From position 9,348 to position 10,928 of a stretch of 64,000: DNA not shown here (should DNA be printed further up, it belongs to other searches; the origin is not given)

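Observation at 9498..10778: Cyc2-like fused monoheme cytochrome-porin, a candidate outer-membrane electron conduit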

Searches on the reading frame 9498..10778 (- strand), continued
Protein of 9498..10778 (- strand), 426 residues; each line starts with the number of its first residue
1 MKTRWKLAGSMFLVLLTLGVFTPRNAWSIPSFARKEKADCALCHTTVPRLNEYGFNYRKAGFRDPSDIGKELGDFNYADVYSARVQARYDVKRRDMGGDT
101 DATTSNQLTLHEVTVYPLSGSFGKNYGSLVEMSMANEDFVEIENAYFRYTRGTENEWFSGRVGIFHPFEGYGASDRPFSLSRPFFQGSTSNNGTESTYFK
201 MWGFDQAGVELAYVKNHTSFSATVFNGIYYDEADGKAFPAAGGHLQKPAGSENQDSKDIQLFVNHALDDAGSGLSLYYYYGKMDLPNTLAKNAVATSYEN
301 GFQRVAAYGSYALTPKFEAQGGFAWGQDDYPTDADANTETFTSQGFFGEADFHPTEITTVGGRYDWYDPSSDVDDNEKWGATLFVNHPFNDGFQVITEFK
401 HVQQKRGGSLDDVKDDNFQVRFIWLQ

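Call 35: search_protein_families(library=pfam, proteins=[L009:1593-1958:+, L009:1963-2469:+, L009:2466-3161:+, L009:3158-4129:+, L016:1281-1802:+, L016:1799-3268:+, L032:11255-11767:+, L032:11764-13467:+, L032:13592-13948:+, L012:5834-6487:+], max_evalue=0.01)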
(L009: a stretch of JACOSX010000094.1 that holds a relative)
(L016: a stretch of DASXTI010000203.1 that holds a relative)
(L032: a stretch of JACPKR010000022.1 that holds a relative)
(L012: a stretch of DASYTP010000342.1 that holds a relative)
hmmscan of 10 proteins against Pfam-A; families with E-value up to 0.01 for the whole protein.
L009:1593-1958:+ (121 aa): 1 family
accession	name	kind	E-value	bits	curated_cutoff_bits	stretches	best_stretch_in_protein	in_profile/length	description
PF00034.26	Cytochrom_C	-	0.0019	19.9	21.3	1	26-82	3-50/90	Cytochrome c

L009:1963-2469:+ (168 aa): 1 family
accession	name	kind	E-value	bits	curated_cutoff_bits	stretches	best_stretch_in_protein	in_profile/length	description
PF00355.32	Rieske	-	2.3e-10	40.7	20.3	1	52-148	2-87/88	Rieske [2Fe-2S] domain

L009:2466-3161:+ (231 aa): 3 families
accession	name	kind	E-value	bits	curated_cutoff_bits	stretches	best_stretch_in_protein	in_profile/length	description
PF00033.24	Cytochrome_B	-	8.8e-52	176.1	27.2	1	34-212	8-185/189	Cytochrome b/b6/petB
PF13631.11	Cytochrom_B_N_2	-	1.7e-44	152.2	27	1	98-227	2-130/169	Cytochrome b(N-terminal)/b6/petB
PF14358.11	DUF4405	-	1.2e-06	29.4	26.7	1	45-107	5-62/66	Domain of unknown function (DUF4405)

L009:3158-4129:+ (323 aa): 6 families
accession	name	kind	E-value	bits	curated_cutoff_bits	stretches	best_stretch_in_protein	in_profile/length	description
PF00034.26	Cytochrom_C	-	1.2e-21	78.2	21.3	2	242-320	2-90/90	Cytochrome c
PF13442.11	Cytochrome_CBB3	-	2.5e-17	63.4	27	2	242-316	4-68/68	Cytochrome C oxidase, cbb3-type, subunit III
PF02433.20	FixO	-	7.1e-13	49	29.6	1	183-223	102-142/219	Cytochrome C oxidase, mono-heme subunit/FixO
PF00032.22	Cytochrom_B_C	-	6.9e-11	42.7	20.7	1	59-146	2-86/102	Cytochrome b(C-terminal)/b6/petD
PF18509.6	MCR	-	0.00044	20.2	30.4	0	251-260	19-28/30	Magnetochrome domain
PF14495.11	Cytochrom_C550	-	0.0041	17.3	27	0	242-260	27-45/136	Cytochrome c-550 domain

L016:1281-1802:+ (173 aa): 2 families
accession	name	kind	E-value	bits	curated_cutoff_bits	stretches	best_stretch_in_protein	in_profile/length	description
PF00355.32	Rieske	-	5.9e-13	49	20.3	1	77-144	17-85/88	Rieske [2Fe-2S] domain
PF13806.12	Rieske_2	-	0.0008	19.8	27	1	82-158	22-104/104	Rieske-like [2Fe-2S] domain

L016:1799-3268:+ (489 aa): 8 families
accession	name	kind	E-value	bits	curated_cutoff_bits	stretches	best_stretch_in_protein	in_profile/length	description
PF00033.24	Cytochrome_B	-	2.7e-46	158.2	27.2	1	32-218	4-189/189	Cytochrome b/b6/petB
PF13631.11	Cytochrom_B_N_2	-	9.2e-44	149.8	27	1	100-267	2-166/169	Cytochrome b(N-terminal)/b6/petB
PF00034.26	Cytochrom_C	-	4.2e-09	38.1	21.3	1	407-483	1-88/90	Cytochrome c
PF00032.22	Cytochrom_B_C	-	2.2e-08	34.7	20.7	1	271-360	2-88/102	Cytochrome b(C-terminal)/b6/petD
PF13442.11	Cytochrome_CBB3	-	1.4e-07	32.2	27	1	406-481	2-68/68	Cytochrome C oxidase, cbb3-type, subunit III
PF14358.11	DUF4405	-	1.3e-05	26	26.7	1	48-109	6-62/66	Domain of unknown function (DUF4405)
PF13567.11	DUF4131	-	0.00013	22.1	31.6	0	306-387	7-92/165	Domain of unknown function (DUF4131)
PF01292.26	Ni_hydr_CYTB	-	0.00051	20.3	30.1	1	13-110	72-160/179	Prokaryotic cytochrome b561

L032:11255-11767:+ (170 aa): 3 families
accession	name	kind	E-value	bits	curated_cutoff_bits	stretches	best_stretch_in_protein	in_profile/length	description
PF00355.32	Rieske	-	2.1e-09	37.6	20.3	1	83-141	26-84/88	Rieske [2Fe-2S] domain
PF13806.12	Rieske_2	-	0.0061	16.9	27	1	108-155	57-103/104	Rieske-like [2Fe-2S] domain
PF25471.1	TM_PetC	-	0.0063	16.7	37.1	1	1-36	7-42/48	Iron-sulfur subunit PetC transmembrane anchor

L032:11764-13467:+ (567 aa): 8 families
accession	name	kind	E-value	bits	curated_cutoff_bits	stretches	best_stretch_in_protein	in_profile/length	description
PF00033.24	Cytochrome_B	-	5.2e-49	167.1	27.2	1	32-209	12-188/189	Cytochrome b/b6/petB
PF13631.11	Cytochrom_B_N_2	-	4.6e-44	150.8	27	1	92-254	2-161/169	Cytochrome b(N-terminal)/b6/petB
PF00034.26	Cytochrom_C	-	1.5e-17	65.1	21.3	2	393-472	2-89/90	Cytochrome c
PF13442.11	Cytochrome_CBB3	-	7.3e-14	52.3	27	2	392-469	3-68/68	Cytochrome C oxidase, cbb3-type, subunit III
PF00032.22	Cytochrom_B_C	-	8.6e-07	29.6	20.7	1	273-334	12-70/102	Cytochrome b(C-terminal)/b6/petD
PF14358.11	DUF4405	-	9.9e-06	26.4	26.7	1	39-102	5-63/66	Domain of unknown function (DUF4405)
PF14495.11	Cytochrom_C550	-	0.00017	21.7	27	0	390-411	24-45/136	Cytochrome c-550 domain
PF01292.26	Ni_hydr_CYTB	-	0.00051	20.3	30.1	1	28-109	95-167/179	Prokaryotic cytochrome b561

L032:13592-13948:+ (118 aa): 2 families
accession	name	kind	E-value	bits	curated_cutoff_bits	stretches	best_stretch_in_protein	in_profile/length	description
PF00034.26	Cytochrom_C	-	1.4e-07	33.2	21.3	1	33-114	6-89/90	Cytochrome c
PF13442.11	Cytochrome_CBB3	-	8.5e-07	29.7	27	1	31-110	6-67/68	Cytochrome C oxidase, cbb3-type, subunit III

L012:5834-6487:+ (217 aa): 7 families
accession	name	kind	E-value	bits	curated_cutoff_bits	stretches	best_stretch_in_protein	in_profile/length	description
PF13435.11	Cytochrome_C554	-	5.1e-16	59.8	20.8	1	69-151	2-84/84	Cytochrome c554 and c-prime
PF22113.1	Mtrc-MtrF_II-IV_dom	-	2.4e-05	24.4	30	1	60-193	22-166/176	Outer membrane cytochrome MtrC/MtrF-like, domains II/IV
PF14522.11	Cytochrome_C7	-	3.3e-05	24.1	24.8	0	117-191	12-67/67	Cytochrome c7 and related cytochrome c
PF09699.15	Paired_CXXCH_1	-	0.00027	21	20.6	0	183-195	6-18/41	Doubled CXXCH motif (Paired_CXXCH_1)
PF14537.11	Cytochrom_c3_2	-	0.00083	20.2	25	0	142-211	5-54/79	Cytochrome c3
PF09323.15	DUF1980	-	0.0031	18.4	25.9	0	10-78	5-73/110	DUF1980 N-terminal domain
PF02085.21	Cytochrom_CIII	-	0.0047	17.7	22.9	0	68-150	32-101/101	Class III cytochrome C family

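Call 36: search_protein_representatives(alignment_id=A1)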
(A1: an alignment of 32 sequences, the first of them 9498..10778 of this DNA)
Query: 32 sequences, 422 profile positions. Proteins with E-value up to 0.001 (for the whole library): 3468; up to 1e-10: 725; up to 1e-30: 142. The best 150 are listed.
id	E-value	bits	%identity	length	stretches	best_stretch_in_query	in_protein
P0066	5.7e-186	635.0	-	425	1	5-422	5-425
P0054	5.8e-178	608.6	-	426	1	2-422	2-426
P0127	7.4e-169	578.6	-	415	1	6-422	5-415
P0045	5.2e-168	575.8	-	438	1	10-422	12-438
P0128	6.9e-167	572.1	-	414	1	7-422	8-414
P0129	9.5e-157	538.7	-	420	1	10-421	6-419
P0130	5.4e-154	529.6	-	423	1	15-422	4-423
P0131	1.1e-152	525.3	-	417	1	13-422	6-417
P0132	1.2e-151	521.9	-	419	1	14-421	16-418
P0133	6.8e-150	516.1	-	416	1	1-415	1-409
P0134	2.6e-141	487.9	-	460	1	10-422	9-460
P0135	1.7e-138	478.6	-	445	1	13-422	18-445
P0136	9.7e-137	472.8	-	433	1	7-422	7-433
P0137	1.7e-135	468.6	-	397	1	11-421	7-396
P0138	6.2e-134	463.5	-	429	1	7-422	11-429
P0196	6.0e-51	190.1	-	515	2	75-411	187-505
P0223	9.3e-39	150.0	-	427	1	8-406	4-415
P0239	1.5e-34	136.1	-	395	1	12-401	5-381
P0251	7.9e-33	130.4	-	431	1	5-366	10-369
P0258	7.5e-32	127.2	-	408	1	9-400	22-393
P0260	1.2e-31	126.5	-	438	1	6-402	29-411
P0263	2.9e-31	125.3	-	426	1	1-418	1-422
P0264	3.4e-31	125.1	-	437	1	1-395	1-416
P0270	5.1e-30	121.2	-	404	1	9-413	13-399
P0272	1.3e-29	119.8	-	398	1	10-378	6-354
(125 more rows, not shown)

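Call 39: search_solved_structures(query=A1, max_evalue=10)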
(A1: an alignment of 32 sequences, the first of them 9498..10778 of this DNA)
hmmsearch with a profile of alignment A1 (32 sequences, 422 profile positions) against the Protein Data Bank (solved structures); distinct sequences matched with E-value up to 10: 1.
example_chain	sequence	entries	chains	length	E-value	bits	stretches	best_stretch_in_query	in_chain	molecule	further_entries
9myp_A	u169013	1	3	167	0.0013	21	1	13-78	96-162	HORMA domain-containing protein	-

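Call 40: list_cluster_members(proteins=[P0263, P0264, P0270, P0272, P0260, P0258, P0251, P0239, P0223, P0196])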
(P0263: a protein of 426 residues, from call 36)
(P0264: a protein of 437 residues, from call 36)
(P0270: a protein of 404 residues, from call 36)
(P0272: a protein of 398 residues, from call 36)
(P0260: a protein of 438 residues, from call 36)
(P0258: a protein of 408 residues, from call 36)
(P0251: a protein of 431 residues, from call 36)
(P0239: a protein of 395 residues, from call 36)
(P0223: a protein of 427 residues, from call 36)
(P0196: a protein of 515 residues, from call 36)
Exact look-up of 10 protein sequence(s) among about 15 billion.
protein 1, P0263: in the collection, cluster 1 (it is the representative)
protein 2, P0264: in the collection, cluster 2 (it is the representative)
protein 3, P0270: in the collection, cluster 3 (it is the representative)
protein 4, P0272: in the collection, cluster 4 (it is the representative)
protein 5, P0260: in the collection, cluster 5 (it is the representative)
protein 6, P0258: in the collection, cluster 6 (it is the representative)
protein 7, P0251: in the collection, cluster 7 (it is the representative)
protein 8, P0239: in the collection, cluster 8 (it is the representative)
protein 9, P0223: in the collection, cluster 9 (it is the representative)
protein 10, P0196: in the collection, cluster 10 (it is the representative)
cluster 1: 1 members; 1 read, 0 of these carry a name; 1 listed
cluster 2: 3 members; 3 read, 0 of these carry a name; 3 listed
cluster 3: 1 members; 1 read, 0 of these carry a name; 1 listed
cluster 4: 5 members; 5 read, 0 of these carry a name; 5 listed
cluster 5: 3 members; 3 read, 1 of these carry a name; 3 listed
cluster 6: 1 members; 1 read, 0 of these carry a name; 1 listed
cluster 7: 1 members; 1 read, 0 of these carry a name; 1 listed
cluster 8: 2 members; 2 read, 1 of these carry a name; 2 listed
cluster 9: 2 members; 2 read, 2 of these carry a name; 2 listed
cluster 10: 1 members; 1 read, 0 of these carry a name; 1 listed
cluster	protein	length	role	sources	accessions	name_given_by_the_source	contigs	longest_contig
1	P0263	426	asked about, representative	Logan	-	-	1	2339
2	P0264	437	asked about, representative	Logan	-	-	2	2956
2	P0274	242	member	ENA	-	-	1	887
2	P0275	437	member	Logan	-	-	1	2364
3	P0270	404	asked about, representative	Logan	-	-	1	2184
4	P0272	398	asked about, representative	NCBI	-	-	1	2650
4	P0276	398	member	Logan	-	-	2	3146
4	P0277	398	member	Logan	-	-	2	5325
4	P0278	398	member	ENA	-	-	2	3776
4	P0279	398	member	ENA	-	-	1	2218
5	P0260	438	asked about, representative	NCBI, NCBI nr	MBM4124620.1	MAG: hypothetical protein FJ246_06680 [Nitrospira sp.] | hypothetical protein [Nitrospira sp.]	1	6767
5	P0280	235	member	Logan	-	-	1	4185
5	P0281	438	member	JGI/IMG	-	-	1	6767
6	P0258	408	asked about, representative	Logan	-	-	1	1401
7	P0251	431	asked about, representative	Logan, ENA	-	-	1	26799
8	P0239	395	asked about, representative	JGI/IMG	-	hypothetical protein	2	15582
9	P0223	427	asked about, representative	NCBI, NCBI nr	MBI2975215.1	MAG: hypothetical protein HYY43_06470, partial [Deltaproteobacteria bacterium] | hypothetical protein [Deltaproteobacteria bacterium]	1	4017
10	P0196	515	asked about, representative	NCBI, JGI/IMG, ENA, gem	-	-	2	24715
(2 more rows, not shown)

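Call 46: search_dna_similar(query=window:9498-10778:-, collection=plasmids, mode=protein, max_evalue=1, max_rows=30)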
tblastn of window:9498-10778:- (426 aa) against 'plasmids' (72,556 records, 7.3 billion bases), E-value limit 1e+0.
Records with a match: 4; places in all: 4; records where one place covers at least 80% of the query: 0.
Best place of each record, by identity: <60% 4.
By first word of the organism name: Ralstonia 3; Methylocystis 1.
By predicted mobility (MOB-suite, as given by PLSDB): non-mobilizable 2; mobilizable 2.
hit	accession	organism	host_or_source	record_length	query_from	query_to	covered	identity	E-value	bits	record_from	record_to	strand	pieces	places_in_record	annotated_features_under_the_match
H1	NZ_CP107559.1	Methylocystis sp. MJC1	whole organism,Alpine Peat Bogs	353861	8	150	34%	26.1%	1e-3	49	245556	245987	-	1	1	hypothetical protein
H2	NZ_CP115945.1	Ralstonia syzygii R24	Syzygium aromaticum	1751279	3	136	31%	25.5%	3e-3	48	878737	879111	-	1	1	none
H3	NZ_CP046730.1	Ralstonia syzygii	tobacco,cell culture,leaf veins ...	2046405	3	136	31%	24.8%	3e-2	45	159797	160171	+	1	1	none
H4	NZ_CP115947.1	Ralstonia solanacearum MolK2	Musa sp.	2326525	6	108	24%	27.2%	4e-1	41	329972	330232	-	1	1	record has no annotation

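Call 47: get_annotated_region(hit=H1, flank=4000)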
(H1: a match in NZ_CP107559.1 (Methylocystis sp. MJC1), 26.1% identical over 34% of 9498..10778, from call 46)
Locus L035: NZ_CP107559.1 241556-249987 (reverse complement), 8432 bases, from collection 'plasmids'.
description: Methylocystis sp. MJC1 plasmid unnamed1, complete sequence
organism: Methylocystis sp. MJC1 (NCBI taxid 2654282)
taxonomy: Bacteria; Pseudomonadota; Alphaproteobacteria; Hyphomicrobiales; Methylocystaceae; Methylocystis; Methylocystis sp. MJC1
host: -; source: whole organism,Alpine Peat Bogs; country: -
typing (MOB-suite, as given by PLSDB): non-mobilizable
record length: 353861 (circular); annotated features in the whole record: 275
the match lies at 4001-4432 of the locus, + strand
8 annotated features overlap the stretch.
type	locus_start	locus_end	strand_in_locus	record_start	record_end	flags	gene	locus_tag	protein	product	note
CDS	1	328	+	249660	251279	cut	-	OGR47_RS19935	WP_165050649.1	IS66 family transposase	-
CDS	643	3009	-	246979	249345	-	-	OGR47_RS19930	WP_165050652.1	autotransporter outer membrane beta-barrel domain-containing protein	-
CDS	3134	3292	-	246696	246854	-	-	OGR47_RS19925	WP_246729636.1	hypothetical protein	-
CDS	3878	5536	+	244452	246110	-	-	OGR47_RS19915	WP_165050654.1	hypothetical protein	-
CDS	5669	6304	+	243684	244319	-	-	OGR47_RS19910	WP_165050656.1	c-type cytochrome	-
CDS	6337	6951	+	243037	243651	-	-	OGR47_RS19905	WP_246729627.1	c-type cytochrome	-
CDS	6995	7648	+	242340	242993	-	-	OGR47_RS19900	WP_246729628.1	c-type cytochrome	-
CDS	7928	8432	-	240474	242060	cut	-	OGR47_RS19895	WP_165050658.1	B12-binding domain-containing radical SAM protein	-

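Call 48: get_annotated_region(hit=H2, flank=4000)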
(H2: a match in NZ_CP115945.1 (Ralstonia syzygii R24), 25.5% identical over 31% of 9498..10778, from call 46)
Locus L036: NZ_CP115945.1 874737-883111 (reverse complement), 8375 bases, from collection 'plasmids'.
description: Ralstonia syzygii R24 plasmid pmega, complete sequence
organism: Ralstonia syzygii R24 (NCBI taxid 907261)
taxonomy: Bacteria; Pseudomonadota; Betaproteobacteria; Burkholderiales; Burkholderiaceae; Ralstonia; Ralstonia syzygii; Ralstonia syzygii R24
host: -; source: Syzygium aromaticum; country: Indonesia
typing (MOB-suite, as given by PLSDB): mobilizable; relaxase MOBP,MOBP
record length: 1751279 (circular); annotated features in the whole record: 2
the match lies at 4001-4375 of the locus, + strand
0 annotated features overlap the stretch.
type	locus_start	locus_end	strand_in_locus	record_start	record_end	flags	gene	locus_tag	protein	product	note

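Call 57: find_homologous_proteins(query=L035:4010-5533:+, max_evalue=0.001)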
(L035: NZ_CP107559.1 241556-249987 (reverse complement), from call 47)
Query L035:4010-5533:+ (508 aa): 6526 proteins with E <= 0.001 among 8000 candidates; the best 120 are listed.
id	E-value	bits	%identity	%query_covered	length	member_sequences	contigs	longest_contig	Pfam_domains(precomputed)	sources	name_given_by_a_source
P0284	0.0e+0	1118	93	100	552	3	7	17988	-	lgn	-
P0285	0.0e+0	1082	90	100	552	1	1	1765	-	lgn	-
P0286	1.1e-293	993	84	98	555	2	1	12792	-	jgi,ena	-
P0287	9.3e-287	970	81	100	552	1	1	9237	-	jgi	jgi:hypothetical protein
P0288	1.8e-284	963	81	99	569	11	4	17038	-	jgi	jgi:hypothetical protein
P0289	7.6e-275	931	78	100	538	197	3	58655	-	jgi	jgi:hypothetical protein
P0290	2.1e-273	926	78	100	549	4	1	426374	-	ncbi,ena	-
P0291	7.1e-272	921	77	100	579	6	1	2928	-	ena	-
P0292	1.5e-260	884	75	100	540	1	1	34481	-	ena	-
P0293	3.6e-257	873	74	100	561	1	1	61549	-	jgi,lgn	jgi:hypothetical protein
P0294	6.1e-256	869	72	100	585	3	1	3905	-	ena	-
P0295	7.3e-255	865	75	98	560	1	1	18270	-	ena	-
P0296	2.5e-250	850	72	100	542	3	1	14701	-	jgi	jgi:hypothetical protein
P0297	1.6e-247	841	70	100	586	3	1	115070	-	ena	-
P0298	8.5e-246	835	71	98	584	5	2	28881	-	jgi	jgi:hypothetical protein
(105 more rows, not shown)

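Call 70: find_encoding_contigs(protein=P0003, flank=8000, max_places=2)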
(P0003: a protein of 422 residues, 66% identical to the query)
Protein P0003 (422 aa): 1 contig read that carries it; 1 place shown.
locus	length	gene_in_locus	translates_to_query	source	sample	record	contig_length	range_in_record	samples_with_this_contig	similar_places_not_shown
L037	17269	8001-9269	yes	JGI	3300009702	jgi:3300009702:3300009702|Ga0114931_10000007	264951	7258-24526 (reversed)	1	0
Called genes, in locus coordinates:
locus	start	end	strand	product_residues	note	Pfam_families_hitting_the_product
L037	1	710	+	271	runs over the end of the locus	PF02775:TPP_enzyme_C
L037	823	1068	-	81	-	-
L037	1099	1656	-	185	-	-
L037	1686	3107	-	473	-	PF01743:PolyA_pol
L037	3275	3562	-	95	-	PF01035:DNA_binding_1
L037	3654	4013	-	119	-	-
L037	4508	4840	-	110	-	-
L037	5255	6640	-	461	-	PF03060:NMO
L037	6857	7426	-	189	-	PF01209:Ubie_methyltran, PF01189:Methyltr_RsmB-F (weak), PF13847:Methyltransf_31, PF08241:Methyltransf_11, PF08242:Methyltransf_12, PF13649:Methyltransf_25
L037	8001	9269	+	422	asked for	-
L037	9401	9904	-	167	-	PF03167:UDG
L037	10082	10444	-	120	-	PF11964:SpoIIAA-like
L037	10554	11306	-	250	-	PF03006:HlyIII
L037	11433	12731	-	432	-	PF00324:AA_permease, PF03845:Spore_permease, PF13520:AA_permease_2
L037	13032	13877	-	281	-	PF13489:Methyltransf_23, PF06325:PrmA, PF13847:Methyltransf_31 (weak), PF08241:Methyltransf_11, PF08242:Methyltransf_12, PF13649:Methyltransf_25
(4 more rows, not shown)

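Call 71: find_encoding_contigs(protein=P0045, flank=8000, max_places=2)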
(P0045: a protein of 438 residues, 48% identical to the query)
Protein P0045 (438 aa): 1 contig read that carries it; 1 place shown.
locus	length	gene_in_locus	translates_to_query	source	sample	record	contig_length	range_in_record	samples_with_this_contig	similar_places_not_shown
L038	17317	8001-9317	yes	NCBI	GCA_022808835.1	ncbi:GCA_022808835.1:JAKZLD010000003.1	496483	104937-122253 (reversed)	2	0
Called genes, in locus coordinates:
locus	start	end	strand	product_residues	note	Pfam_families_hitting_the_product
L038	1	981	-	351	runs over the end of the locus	-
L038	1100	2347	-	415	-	PF02812:ELFV_dehydrog_N, PF00208:ELFV_dehydrog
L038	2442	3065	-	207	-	-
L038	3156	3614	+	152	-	PF02590:SPOUT_MTase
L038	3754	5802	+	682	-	PF00270:DEAD (faint), PF13307:Helicase_C_2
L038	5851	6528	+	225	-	PF00072:Response_reg, PF00486:Trans_reg_C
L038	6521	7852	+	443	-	PF00512:HisKA, PF02518:HATPase_c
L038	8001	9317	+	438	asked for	-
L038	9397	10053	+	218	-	-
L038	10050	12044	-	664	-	PF05569:Peptidase_M56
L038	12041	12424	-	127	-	PF03965:Penicillinase_R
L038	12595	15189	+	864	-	PF02585:PIG-L, PF10633:NPCBM_assoc (weak)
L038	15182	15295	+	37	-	-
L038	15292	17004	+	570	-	PF00474:SSF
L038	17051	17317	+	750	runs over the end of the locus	PF00330:Aconitase, PF00694:Aconitase_C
